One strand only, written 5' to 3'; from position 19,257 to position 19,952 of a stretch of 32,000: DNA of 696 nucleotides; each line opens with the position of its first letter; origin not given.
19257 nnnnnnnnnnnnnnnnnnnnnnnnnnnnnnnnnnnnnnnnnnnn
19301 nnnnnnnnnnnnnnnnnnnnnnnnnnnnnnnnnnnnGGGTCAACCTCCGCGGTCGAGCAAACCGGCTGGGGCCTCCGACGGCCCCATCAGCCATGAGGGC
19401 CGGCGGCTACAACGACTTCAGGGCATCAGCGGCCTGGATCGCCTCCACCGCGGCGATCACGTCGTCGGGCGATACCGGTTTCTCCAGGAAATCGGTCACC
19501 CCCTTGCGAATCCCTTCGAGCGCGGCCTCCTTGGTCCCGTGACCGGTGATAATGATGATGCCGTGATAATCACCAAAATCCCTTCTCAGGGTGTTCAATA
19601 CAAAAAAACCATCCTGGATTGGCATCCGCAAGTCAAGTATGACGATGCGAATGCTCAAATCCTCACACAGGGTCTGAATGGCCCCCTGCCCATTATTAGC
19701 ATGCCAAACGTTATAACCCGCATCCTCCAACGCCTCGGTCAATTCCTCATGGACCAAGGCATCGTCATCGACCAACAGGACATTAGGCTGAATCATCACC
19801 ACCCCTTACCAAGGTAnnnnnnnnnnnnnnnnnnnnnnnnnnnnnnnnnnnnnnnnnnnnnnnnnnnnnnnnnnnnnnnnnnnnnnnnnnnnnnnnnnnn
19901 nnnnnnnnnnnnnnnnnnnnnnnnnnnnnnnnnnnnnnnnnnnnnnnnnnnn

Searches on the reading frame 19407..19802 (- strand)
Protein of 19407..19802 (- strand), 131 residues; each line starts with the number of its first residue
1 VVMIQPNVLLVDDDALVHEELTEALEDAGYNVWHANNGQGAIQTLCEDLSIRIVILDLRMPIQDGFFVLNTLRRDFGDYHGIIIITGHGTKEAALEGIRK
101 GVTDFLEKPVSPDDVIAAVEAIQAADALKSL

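Call 27: search_protein_families(library=pfam, proteins=[window:19407-19802:-], max_evalue=0.001)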
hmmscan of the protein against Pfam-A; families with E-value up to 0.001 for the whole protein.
window:19407-19802:- (131 aa): 1 family
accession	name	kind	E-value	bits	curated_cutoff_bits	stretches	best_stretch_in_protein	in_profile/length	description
PF00072.30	Response_reg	-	1.5e-23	83.5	30.2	1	8-120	1-111/111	Response regulator receiver domain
